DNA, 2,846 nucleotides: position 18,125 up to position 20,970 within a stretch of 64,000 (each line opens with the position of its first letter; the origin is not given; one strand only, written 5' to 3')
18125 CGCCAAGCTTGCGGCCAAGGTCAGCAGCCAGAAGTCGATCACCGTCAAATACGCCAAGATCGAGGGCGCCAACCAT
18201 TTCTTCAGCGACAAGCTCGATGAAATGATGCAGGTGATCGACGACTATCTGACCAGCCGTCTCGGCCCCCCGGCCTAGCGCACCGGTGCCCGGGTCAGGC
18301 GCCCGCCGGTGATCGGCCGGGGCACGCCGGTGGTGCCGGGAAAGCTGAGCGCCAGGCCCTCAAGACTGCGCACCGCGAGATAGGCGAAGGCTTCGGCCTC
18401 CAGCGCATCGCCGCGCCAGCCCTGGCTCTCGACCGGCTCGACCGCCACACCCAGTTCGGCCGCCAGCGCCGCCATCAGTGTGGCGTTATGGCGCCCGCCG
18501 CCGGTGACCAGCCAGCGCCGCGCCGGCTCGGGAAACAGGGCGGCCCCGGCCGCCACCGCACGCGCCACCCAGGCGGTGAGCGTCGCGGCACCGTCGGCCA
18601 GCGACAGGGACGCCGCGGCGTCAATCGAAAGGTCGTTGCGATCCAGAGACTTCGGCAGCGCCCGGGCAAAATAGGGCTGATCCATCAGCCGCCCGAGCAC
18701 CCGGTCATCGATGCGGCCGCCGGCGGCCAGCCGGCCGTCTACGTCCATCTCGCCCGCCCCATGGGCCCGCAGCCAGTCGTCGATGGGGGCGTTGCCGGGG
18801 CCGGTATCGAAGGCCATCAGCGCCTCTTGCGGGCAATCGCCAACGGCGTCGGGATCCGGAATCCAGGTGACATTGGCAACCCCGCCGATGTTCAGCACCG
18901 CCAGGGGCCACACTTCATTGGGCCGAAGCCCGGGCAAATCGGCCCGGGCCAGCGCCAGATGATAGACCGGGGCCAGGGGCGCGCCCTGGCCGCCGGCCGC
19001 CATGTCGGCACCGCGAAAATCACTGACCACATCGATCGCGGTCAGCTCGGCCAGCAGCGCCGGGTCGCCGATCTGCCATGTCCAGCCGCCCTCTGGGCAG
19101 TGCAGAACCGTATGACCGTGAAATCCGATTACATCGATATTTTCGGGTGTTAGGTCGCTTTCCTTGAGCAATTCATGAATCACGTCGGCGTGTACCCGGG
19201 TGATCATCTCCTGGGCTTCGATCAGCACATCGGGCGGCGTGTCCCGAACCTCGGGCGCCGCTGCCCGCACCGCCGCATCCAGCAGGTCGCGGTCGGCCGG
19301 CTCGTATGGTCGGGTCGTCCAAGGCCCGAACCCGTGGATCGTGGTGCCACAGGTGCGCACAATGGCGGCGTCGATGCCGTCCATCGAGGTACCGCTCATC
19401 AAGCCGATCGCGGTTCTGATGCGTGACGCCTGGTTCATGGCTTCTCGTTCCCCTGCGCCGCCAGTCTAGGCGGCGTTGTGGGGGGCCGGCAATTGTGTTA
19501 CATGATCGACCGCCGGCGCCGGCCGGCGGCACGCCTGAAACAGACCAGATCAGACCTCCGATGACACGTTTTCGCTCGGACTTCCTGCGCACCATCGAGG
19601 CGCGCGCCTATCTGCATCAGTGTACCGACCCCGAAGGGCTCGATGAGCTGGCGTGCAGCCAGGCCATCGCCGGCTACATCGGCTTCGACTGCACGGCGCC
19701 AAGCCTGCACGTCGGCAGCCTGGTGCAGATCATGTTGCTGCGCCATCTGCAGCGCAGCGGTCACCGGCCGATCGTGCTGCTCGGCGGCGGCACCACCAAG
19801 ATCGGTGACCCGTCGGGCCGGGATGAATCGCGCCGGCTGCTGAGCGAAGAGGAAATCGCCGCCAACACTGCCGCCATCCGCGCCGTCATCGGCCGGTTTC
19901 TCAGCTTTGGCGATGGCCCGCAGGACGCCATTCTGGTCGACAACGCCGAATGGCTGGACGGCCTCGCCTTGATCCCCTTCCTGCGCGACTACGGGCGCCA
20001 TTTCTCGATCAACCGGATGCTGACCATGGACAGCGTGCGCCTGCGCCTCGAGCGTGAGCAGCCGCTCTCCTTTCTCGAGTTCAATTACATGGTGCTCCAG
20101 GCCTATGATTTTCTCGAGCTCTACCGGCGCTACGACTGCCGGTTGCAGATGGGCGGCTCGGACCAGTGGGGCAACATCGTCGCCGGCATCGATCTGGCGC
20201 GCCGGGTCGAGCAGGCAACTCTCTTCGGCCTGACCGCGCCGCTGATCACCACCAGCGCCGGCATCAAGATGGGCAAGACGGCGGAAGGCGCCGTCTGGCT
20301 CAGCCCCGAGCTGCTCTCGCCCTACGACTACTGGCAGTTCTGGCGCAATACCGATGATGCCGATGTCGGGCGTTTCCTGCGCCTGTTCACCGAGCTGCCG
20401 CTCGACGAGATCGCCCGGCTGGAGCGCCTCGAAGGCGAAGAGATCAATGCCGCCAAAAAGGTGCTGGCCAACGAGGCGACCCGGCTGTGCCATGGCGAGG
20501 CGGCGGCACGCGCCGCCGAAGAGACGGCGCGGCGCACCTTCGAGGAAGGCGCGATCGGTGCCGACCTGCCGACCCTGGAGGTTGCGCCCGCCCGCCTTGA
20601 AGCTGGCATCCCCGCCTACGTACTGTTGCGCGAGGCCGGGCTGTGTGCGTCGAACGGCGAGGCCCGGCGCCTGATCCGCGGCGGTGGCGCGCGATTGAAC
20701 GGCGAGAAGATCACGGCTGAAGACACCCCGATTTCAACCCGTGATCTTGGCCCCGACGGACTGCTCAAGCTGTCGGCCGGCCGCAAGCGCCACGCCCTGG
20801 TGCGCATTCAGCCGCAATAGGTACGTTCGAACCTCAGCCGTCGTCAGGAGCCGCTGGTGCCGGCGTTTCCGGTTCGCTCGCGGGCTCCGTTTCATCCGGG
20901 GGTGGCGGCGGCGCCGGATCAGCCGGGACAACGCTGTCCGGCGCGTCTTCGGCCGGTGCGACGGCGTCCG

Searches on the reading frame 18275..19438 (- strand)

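Call 63: search_protein_families(library=pfam, proteins=[window:18275-19438:-], max_evalue=0.00001)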
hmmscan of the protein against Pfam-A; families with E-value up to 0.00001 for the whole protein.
window:18275-19438:- (387 aa): 1 family
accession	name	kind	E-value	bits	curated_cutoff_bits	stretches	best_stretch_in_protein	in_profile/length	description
PF03702.20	AnmK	-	2.4e-76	257.6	24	1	10-380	3-363/367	Anhydro-N-acetylmuramic acid kinase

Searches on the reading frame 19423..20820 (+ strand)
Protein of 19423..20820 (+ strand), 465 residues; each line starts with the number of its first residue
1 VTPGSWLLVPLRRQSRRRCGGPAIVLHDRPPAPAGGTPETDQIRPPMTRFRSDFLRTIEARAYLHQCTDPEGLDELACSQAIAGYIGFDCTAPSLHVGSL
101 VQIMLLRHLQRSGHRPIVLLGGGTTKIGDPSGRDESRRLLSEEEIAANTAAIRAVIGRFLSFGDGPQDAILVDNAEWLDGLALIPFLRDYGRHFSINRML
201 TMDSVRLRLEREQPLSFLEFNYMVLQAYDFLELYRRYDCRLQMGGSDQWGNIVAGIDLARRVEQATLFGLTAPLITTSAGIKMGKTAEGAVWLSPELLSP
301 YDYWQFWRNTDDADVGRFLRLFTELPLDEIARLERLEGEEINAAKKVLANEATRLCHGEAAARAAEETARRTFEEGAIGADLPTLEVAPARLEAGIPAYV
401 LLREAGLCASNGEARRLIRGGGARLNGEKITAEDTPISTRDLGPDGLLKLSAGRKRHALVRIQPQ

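Call 63: search_protein_families(library=pfam, proteins=[window:19423-20820:+], max_evalue=0.00001)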
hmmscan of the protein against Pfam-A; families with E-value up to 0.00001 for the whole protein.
window:19423-20820:+ (465 aa): 1 family
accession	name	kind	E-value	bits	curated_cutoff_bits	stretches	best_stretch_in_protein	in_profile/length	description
PF00579.31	tRNA-synt_1b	-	1e-76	258.5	21.1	1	82-373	6-291/292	tRNA synthetases class I (W and Y)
